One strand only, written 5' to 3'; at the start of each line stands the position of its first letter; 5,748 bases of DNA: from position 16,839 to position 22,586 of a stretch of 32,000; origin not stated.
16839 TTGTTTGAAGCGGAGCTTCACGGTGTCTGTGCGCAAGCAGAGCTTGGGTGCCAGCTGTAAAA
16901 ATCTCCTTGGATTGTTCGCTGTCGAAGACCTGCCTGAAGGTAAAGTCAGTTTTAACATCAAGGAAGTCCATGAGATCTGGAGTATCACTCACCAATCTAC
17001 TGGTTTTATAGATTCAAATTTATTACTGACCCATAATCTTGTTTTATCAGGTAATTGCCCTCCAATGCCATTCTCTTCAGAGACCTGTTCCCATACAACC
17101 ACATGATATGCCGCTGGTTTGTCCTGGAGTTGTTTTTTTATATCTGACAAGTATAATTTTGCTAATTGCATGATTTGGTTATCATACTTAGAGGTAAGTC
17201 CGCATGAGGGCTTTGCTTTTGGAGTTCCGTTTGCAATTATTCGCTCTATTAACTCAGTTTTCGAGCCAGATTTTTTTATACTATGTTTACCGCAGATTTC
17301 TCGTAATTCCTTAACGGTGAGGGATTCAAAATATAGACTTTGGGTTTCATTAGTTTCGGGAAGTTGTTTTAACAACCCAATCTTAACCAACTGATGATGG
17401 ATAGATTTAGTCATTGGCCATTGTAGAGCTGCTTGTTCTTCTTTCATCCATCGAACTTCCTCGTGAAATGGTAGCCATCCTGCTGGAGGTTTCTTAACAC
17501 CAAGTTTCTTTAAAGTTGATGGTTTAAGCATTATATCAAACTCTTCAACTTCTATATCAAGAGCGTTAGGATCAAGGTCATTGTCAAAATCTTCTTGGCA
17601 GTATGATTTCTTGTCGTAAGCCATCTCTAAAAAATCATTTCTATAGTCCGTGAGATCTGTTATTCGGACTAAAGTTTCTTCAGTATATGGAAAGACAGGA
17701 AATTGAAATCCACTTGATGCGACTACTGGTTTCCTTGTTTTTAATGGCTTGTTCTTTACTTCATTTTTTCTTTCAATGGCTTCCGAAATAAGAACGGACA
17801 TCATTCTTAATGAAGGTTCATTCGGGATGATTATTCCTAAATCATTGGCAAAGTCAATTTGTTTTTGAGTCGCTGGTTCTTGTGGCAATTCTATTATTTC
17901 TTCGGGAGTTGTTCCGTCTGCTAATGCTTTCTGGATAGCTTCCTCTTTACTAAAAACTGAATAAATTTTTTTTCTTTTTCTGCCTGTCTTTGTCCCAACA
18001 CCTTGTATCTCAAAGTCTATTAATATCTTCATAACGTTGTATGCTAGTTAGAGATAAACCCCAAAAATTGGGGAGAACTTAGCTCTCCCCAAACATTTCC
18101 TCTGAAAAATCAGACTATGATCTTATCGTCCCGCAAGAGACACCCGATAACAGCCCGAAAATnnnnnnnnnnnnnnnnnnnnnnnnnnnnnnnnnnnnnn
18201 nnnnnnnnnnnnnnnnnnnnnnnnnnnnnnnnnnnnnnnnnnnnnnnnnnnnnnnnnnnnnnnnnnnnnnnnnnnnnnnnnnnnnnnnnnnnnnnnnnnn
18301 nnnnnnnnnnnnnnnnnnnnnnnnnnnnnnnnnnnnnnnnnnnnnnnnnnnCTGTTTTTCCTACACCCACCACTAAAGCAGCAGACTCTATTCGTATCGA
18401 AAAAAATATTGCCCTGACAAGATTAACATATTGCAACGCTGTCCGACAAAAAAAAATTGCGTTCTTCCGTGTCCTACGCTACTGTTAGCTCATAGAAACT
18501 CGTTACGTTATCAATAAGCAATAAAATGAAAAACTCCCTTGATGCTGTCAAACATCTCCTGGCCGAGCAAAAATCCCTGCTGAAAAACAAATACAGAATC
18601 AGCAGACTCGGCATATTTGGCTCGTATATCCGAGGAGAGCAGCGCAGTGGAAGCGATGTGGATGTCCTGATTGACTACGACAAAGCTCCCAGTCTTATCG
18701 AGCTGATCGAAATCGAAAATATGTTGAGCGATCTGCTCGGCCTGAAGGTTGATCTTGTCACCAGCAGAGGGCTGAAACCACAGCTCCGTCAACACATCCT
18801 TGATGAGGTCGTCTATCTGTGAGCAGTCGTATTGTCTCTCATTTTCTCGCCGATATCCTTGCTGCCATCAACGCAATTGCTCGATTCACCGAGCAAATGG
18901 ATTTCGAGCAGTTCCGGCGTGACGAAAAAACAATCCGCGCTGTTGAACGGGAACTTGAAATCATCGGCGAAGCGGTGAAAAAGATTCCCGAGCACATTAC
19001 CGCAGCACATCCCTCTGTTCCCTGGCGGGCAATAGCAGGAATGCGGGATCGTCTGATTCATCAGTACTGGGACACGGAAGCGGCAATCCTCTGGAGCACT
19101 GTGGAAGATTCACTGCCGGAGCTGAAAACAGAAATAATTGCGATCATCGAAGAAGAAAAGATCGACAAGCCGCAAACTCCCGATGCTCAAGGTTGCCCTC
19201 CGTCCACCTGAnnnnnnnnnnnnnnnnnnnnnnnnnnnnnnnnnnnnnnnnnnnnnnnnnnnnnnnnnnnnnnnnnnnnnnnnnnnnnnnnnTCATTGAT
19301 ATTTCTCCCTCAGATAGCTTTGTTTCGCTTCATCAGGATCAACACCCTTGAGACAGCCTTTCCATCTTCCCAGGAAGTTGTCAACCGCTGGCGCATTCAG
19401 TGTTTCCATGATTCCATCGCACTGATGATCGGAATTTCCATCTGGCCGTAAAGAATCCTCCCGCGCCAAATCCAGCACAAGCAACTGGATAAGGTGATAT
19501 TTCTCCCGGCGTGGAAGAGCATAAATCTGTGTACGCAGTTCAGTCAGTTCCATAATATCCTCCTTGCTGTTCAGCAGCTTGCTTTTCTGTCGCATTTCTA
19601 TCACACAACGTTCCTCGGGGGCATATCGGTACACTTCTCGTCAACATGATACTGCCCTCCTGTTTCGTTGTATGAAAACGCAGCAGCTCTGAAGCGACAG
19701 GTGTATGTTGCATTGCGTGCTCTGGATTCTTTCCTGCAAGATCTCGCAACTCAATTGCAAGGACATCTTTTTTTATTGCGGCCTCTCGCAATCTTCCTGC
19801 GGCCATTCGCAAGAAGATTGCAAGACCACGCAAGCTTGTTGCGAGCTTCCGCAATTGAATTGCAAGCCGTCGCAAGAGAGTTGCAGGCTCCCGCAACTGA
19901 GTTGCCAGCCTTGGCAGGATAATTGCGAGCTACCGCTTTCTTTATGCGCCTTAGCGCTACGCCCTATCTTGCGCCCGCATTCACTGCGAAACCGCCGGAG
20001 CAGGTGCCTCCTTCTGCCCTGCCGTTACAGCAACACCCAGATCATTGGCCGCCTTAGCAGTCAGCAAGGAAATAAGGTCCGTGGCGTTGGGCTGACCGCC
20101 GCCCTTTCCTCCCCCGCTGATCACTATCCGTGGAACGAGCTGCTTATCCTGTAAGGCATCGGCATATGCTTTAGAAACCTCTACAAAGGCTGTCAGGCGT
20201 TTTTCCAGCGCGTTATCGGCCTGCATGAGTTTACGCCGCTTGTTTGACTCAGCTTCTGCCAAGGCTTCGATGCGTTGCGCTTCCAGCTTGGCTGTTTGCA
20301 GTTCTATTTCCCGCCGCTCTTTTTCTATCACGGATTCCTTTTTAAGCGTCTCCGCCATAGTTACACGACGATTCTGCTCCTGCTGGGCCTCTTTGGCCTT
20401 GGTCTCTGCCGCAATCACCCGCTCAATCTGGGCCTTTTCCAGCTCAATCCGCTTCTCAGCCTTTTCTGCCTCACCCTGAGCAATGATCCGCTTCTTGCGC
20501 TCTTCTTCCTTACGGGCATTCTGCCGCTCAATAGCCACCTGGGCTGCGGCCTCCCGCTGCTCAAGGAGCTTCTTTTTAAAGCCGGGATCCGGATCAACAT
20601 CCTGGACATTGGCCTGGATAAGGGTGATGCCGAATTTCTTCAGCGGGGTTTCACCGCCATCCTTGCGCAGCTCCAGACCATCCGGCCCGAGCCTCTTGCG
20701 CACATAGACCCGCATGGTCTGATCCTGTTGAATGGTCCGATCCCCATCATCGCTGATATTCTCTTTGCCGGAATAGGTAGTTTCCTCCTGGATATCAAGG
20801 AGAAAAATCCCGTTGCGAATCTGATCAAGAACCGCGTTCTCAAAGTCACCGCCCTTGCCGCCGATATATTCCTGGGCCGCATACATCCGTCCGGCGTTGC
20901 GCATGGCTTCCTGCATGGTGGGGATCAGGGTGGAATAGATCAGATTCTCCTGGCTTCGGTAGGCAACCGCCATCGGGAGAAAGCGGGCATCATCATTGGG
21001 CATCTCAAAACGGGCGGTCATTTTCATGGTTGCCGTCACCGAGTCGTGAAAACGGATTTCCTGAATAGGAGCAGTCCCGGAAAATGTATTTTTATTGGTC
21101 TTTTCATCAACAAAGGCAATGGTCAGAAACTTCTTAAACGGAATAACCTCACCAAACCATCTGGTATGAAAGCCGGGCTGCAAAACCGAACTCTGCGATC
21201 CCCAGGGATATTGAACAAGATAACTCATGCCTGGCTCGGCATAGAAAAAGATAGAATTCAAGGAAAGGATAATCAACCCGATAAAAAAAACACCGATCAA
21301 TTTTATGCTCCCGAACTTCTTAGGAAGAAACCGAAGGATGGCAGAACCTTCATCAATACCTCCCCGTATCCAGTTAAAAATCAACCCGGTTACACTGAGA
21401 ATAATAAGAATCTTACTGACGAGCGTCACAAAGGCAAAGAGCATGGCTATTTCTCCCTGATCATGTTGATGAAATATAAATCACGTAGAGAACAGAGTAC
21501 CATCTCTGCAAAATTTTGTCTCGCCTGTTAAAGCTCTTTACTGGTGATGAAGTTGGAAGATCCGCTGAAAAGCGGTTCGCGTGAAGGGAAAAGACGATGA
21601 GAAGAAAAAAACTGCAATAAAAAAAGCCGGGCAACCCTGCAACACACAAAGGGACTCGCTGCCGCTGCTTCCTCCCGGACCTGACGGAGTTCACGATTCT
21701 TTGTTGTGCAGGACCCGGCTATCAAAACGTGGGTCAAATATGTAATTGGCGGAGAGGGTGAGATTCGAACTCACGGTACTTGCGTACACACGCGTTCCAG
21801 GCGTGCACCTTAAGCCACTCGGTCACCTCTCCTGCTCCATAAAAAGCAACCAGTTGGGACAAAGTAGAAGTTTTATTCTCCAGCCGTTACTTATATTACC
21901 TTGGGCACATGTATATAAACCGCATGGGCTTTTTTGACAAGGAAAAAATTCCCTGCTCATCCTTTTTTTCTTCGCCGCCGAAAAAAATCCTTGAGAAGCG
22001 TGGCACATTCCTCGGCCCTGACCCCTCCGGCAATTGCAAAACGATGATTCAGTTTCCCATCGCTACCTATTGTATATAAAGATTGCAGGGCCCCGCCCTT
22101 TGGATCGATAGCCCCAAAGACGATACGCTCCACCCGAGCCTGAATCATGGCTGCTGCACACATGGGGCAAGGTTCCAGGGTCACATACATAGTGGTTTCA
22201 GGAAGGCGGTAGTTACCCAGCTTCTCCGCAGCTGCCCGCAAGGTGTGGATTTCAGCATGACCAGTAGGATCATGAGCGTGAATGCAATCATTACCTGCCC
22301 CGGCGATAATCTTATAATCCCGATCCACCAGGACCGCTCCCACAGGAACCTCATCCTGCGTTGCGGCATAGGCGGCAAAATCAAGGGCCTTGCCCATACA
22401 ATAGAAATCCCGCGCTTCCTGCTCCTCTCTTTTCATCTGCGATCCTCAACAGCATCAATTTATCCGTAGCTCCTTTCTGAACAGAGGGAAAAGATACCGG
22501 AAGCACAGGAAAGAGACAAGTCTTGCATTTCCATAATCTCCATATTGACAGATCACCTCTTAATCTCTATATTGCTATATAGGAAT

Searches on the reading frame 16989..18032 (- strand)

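Call 8: search_protein_families(library=pfam, proteins=[window:16989-18032:-], max_evalue=0.01)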
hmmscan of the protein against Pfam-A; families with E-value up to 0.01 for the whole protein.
window:16989-18032:- (347 aa): 2 families
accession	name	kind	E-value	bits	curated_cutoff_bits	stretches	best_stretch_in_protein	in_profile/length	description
PF02037.33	SAP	-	1.5e-10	40.9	23.9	1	235-266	2-33/37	SAP domain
PF18953.6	SAP_new25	-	4.8e-05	23.3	26.3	1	241-267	11-37/51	SAP domain-containing new25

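Call 52: search_protein_families(library=padloc, proteins=[window:16989-18032:-], max_evalue=0.001)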
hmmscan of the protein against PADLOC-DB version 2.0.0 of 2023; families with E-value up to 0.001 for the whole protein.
window:16989-18032:- (347 aa): 0 families

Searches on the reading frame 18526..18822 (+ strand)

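Call 8: search_protein_families(library=pfam, proteins=[window:18526-18822:+], max_evalue=0.01)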
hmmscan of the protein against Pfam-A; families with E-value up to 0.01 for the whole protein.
window:18526-18822:+ (98 aa): 4 families
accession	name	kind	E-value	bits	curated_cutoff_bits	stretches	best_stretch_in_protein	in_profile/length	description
PF01909.29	NTP_transf_2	-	2.7e-15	57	21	1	15-97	4-92/93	Nucleotidyltransferase domain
PF18765.7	Polbeta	-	9e-15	55.1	26.9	1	16-94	4-83/93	Polymerase beta, Nucleotidyltransferase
PF22600.2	MTPAP-like_central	-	0.00013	22.5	27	1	8-67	22-80/139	Poly(A) RNA polymerase, mitochondrial-like, central palm domain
PF14792.12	DNA_pol_B_palm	-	0.00094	19.8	25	1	17-57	19-55/113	DNA polymerase beta palm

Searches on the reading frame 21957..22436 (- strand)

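Call 8: search_protein_families(library=pfam, proteins=[window:21957-22436:-], max_evalue=0.01)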
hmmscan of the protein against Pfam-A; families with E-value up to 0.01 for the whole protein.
window:21957-22436:- (159 aa): 7 families
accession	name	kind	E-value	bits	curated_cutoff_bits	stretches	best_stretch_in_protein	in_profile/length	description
PF14437.12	MafB19-deam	-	1.8e-33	115.9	27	1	12-156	5-142/142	MafB19-like deaminase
PF00383.29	dCMP_cyt_deam_1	-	1.6e-26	92.6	25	1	10-108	4-101/102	Cytidine and deoxycytidylate deaminase zinc-binding region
PF14439.12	Bd3614-deam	-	6.7e-08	33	38.5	1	32-107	10-88/113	Bd3614-like deaminase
PF18750.7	SNAD4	-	0.00011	22.7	27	1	50-99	23-73/130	Secreted Novel AID/APOBEC-like Deaminase 4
PF18772.7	APOBEC2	-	0.0014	19.2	26.8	1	53-99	44-91/175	APOBEC2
PF18771.7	APOBEC3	-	0.0018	18.9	27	1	57-99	29-72/137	APOBEC3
PF18782.7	NAD2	-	0.002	18.7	27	1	56-99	52-96/179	Novel AID APOBEC clade 2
